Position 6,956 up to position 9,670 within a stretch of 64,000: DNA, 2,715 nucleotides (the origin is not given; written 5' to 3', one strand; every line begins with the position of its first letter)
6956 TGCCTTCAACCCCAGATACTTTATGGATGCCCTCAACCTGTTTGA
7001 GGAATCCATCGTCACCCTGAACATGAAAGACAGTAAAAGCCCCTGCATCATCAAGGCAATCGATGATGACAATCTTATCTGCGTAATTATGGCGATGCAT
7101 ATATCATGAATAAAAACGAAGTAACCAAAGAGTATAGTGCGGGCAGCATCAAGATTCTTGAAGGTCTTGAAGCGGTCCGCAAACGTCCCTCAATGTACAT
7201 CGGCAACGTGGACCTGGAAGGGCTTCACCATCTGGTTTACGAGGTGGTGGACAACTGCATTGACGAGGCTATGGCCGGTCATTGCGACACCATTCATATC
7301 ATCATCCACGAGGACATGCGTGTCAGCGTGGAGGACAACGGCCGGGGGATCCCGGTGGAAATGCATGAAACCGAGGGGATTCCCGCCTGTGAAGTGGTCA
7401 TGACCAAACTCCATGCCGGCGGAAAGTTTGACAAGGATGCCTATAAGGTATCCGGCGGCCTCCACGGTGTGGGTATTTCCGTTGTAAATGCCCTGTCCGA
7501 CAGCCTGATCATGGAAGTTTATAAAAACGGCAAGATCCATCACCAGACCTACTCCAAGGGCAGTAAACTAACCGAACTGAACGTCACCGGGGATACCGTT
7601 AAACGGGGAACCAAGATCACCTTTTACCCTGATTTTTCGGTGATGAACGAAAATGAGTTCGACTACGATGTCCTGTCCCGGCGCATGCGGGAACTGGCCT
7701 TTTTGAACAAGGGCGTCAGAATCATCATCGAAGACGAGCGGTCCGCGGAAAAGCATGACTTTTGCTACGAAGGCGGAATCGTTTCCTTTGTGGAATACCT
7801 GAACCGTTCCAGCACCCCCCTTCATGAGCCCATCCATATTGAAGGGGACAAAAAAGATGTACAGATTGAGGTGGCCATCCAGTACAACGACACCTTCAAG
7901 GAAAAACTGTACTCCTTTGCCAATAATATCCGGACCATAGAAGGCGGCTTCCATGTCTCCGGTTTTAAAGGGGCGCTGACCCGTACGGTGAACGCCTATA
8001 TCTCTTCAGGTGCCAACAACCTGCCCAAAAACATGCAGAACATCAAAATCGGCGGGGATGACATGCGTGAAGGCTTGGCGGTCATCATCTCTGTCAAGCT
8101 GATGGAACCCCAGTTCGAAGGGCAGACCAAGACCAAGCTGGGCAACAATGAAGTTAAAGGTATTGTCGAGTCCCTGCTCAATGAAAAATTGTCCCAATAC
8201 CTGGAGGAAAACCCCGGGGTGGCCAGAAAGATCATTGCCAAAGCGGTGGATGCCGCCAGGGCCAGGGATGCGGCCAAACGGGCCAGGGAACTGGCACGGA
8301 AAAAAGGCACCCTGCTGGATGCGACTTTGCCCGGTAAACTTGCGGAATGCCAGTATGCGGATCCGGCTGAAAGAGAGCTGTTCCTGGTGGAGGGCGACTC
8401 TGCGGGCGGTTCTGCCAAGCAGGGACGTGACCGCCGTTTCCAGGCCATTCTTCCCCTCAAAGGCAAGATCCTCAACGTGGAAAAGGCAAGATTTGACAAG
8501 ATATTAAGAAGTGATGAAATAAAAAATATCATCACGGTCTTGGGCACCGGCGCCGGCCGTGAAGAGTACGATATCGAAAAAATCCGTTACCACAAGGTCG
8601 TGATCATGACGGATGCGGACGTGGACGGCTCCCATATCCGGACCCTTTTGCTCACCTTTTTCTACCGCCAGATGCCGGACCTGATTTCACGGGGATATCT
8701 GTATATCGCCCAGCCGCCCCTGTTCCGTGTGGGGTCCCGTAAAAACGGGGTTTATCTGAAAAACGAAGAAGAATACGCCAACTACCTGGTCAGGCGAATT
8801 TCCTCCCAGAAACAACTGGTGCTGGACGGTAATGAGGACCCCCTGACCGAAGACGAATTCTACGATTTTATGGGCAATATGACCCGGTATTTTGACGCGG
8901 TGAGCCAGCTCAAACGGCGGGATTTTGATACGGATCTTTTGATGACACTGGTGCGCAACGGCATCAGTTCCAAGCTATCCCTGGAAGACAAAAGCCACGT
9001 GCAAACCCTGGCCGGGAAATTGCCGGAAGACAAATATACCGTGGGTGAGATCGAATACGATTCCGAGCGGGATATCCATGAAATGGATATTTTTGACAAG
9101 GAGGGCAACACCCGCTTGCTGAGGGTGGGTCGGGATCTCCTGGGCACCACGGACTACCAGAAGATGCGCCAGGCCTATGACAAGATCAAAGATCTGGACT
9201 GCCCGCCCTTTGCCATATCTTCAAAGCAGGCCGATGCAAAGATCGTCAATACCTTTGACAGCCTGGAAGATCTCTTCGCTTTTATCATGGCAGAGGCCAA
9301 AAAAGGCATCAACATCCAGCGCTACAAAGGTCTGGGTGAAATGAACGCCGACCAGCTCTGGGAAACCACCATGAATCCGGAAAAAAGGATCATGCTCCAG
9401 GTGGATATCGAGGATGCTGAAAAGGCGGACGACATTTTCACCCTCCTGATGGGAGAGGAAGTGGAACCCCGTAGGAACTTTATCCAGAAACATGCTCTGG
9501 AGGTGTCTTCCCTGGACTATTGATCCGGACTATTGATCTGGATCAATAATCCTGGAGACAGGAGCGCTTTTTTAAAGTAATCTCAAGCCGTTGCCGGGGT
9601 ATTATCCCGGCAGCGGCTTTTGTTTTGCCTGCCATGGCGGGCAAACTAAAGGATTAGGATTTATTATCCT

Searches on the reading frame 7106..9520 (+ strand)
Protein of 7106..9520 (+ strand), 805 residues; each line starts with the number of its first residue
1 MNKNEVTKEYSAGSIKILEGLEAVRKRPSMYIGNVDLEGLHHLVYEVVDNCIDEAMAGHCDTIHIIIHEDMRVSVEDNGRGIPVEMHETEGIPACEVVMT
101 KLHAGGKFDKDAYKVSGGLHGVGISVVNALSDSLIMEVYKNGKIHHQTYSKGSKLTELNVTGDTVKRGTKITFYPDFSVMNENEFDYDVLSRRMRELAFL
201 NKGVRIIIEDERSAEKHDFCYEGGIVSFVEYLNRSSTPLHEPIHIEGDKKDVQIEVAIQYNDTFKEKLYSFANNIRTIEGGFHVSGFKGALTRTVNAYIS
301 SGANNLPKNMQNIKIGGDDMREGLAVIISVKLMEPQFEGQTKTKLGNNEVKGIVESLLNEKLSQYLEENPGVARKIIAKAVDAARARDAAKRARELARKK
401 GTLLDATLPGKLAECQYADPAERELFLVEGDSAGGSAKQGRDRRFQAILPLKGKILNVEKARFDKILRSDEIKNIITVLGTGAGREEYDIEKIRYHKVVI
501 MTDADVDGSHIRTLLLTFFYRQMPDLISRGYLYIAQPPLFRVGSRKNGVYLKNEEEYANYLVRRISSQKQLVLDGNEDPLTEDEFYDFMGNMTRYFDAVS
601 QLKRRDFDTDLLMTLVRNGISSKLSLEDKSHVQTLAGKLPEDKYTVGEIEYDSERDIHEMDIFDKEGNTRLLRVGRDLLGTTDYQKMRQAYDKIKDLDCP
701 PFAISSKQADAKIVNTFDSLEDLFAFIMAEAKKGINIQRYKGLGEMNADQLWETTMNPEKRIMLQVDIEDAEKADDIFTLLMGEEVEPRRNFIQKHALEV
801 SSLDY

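Call 65: find_homologous_proteins(query=window:7106-9520:+, max_evalue=1e-100)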
Query window:7106-9520:+ (805 aa): 8000 proteins with E <= 1e-100 among 8000 candidates; the best 120 are listed.
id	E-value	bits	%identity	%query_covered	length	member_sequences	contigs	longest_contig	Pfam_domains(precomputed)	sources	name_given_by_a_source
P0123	0.0e+0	1806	100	100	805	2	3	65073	PF00986.27,PF02518.32,PF01751.29,PF00204.32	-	-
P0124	0.0e+0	1601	88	100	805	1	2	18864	PF00986.27,PF02518.32,PF01751.29,PF00204.32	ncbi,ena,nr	ncbi:MAG: DNA topoisomerase (ATP-hydrolyzing) subunit B [Desulfobacterales bacterium]|nr:DNA topoiso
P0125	0.0e+0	1600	88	100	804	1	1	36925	PF00986.27,PF02518.32,PF01751.29,PF00204.32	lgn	-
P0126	0.0e+0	1592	88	100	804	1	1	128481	PF00986.27,PF02518.32,PF01751.29,PF00204.32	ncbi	ncbi:MAG: DNA topoisomerase (ATP-hydrolyzing) subunit B [Desulfobacter sp.]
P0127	0.0e+0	1572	86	100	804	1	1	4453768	PF00986.27,PF02518.32,PF01751.29,PF00204.32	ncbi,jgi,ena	-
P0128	0.0e+0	1571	87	100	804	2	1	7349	PF00986.27,PF02518.32,PF01751.29,PF00204.32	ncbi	-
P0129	0.0e+0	1570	86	100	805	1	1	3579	PF00986.27,PF02518.32,PF01751.29,PF00204.32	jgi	jgi:DNA gyrase subunit B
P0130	0.0e+0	1570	87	100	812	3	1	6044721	PF00986.27,PF02518.32,PF01751.29,PF00204.32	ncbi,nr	ncbi:MAG: DNA topoisomerase (ATP-hydrolyzing) subunit B [Desulfobacter sp.]|nr:MAG: DNA topoisomeras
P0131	0.0e+0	1558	86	100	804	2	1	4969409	PF00986.27,PF02518.32,PF01751.29,PF00204.32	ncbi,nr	ncbi:MAG: DNA topoisomerase (ATP-hydrolyzing) subunit B [Desulfobacter sp.]|nr:DNA topoisomerase (AT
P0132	0.0e+0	1556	86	100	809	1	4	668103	PF00986.27,PF02518.32,PF01751.29,PF00204.32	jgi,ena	-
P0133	0.0e+0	1555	86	100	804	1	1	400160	PF00986.27,PF02518.32,PF01751.29,PF00204.32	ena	-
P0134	0.0e+0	1555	86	100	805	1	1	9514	PF00986.27,PF02518.32,PF01751.29,PF00204.32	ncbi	-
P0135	0.0e+0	1546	85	100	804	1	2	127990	PF00986.27,PF02518.32,PF01751.29,PF00204.32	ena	-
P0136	0.0e+0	1540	85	100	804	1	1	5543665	PF00986.27,PF02518.32,PF01751.29,PF00204.32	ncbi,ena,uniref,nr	ncbi:DNA topoisomerase (ATP-hydrolyzing) subunit B [uncultured Desulfobacter sp.]|uniref:DNA topoiso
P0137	0.0e+0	1528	84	100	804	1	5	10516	PF00986.27,PF02518.32,PF01751.29,PF00204.32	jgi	jgi:DNA gyrase subunit B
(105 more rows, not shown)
